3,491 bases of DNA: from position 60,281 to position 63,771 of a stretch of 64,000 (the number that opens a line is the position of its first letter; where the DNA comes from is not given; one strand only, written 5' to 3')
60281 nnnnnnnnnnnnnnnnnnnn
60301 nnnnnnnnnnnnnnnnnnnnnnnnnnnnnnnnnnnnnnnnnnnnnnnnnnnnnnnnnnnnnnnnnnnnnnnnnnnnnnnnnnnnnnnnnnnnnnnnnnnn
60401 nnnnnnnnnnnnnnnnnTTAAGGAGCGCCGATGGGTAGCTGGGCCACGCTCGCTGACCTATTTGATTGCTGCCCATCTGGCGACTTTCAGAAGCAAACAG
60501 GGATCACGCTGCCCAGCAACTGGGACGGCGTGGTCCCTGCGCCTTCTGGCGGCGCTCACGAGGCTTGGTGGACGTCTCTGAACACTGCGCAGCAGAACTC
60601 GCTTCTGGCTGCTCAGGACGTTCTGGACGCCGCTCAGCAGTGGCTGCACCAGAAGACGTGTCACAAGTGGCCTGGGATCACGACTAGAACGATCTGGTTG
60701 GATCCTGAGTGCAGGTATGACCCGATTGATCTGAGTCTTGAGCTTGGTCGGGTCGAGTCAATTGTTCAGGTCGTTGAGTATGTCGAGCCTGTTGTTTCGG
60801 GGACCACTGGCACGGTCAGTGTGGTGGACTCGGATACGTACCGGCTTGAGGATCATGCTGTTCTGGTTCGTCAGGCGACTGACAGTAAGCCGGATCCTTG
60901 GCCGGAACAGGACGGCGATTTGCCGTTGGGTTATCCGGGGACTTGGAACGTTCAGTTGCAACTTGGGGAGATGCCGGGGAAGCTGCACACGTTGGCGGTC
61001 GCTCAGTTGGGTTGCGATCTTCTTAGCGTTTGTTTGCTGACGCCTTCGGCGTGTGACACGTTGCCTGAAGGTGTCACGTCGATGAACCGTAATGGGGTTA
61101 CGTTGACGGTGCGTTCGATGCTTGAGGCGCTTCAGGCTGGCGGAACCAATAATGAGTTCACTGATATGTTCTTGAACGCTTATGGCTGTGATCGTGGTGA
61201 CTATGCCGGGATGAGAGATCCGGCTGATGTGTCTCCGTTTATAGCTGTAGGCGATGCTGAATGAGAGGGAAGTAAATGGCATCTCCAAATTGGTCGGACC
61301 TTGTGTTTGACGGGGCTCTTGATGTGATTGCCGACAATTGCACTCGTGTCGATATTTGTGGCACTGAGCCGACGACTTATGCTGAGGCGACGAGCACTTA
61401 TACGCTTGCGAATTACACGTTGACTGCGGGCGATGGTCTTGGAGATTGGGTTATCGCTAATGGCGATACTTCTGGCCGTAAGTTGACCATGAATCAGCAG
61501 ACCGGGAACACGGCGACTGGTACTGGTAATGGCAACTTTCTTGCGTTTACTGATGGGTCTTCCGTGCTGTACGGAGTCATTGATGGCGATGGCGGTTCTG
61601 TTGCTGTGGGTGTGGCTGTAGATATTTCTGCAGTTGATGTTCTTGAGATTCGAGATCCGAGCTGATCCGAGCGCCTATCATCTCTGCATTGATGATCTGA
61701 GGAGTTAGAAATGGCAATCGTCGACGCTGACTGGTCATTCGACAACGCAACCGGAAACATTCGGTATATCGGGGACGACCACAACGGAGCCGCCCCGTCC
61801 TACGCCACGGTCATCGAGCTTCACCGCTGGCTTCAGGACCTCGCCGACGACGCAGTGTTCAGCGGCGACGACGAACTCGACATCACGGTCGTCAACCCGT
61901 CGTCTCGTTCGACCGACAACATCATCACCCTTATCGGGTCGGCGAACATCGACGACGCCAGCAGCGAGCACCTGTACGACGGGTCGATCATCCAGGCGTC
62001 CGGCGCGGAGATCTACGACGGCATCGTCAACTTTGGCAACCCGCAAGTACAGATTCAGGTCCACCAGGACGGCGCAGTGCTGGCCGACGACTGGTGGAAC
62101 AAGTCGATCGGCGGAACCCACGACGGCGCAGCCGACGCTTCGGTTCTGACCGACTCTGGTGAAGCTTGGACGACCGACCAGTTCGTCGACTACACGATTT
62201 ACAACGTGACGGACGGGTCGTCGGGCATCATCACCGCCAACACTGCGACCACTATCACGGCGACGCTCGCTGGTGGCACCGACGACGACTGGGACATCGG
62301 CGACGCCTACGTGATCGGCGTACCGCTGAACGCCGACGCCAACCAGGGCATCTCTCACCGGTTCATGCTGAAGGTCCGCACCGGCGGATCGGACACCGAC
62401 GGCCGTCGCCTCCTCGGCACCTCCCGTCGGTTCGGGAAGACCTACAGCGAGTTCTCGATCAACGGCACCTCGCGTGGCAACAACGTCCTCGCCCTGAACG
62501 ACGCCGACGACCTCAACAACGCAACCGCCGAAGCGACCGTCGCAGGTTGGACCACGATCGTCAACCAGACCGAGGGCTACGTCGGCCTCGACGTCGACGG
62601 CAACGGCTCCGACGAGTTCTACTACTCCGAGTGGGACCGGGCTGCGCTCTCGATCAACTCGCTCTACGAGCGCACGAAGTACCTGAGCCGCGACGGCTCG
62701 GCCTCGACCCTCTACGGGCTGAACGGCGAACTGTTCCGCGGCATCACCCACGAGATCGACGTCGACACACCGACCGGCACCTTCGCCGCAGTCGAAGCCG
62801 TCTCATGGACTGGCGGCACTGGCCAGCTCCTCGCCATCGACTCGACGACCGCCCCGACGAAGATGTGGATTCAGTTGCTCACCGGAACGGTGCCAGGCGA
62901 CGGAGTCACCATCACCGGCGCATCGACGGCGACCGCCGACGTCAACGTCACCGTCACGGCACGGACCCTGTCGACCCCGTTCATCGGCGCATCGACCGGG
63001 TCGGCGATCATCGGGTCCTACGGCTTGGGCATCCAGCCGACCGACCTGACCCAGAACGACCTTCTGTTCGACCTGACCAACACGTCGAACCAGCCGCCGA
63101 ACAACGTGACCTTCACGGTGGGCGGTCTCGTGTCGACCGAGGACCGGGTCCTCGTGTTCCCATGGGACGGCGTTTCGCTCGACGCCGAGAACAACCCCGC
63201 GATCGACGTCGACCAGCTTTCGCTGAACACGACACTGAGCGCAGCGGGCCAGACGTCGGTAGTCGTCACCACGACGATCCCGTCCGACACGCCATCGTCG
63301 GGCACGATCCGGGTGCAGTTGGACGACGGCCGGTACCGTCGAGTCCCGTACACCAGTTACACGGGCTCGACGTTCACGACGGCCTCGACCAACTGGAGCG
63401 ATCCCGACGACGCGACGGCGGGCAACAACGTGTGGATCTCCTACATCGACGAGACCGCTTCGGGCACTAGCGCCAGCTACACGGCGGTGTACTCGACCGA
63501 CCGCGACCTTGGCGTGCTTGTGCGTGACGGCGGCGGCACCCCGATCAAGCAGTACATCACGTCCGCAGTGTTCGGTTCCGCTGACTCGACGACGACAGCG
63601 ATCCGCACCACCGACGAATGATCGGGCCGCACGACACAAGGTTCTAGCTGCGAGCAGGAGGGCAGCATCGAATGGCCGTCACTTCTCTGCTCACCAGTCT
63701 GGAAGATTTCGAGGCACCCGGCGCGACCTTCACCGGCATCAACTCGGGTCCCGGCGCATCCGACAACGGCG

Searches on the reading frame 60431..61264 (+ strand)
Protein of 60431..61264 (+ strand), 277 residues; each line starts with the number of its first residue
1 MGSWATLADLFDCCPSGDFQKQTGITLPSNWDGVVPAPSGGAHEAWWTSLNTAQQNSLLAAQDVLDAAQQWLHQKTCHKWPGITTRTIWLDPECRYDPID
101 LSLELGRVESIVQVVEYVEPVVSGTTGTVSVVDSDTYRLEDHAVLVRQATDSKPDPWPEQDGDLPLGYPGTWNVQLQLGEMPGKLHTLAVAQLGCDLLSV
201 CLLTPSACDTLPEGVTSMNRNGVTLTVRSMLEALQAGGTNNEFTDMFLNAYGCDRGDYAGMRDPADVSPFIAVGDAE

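Call 16: search_protein_families(library=phrogs, max_evalue=0.001, proteins=[window:60431-61264:+])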
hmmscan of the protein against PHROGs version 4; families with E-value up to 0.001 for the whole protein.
window:60431-61264:+ (277 aa): 1 family
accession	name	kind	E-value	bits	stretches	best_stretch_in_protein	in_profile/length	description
phrog_783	-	connector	2.4e-17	64.1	1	118-251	106-232/254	head-tail adaptor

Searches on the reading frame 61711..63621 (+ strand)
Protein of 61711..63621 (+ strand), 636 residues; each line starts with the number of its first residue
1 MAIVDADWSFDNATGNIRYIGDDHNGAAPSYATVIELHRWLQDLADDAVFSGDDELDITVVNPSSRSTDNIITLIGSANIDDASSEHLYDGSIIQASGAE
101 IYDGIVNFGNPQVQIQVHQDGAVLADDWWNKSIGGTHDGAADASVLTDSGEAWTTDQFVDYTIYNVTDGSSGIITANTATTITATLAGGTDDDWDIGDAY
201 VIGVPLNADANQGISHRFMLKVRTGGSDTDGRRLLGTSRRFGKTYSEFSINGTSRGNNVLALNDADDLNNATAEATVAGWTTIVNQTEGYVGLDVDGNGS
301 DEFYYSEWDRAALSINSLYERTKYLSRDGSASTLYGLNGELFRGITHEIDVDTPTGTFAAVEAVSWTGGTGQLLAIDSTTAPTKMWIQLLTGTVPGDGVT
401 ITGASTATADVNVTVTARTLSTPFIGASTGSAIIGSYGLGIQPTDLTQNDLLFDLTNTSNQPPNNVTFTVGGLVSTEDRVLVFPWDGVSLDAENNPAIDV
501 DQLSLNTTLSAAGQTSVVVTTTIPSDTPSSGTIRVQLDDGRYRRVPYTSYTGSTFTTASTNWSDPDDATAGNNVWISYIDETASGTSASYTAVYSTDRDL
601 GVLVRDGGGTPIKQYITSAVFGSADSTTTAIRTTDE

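Call 16: search_protein_families(library=phrogs, max_evalue=0.001, proteins=[window:61711-63621:+])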
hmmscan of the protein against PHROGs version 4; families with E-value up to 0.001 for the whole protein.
window:61711-63621:+ (636 aa): 0 families

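Call 112: search_solved_structures(query=window:61711-63621:+, max_evalue=0.1)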
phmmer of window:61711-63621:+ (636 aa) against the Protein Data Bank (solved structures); distinct sequences matched with E-value up to 0.1: 0.
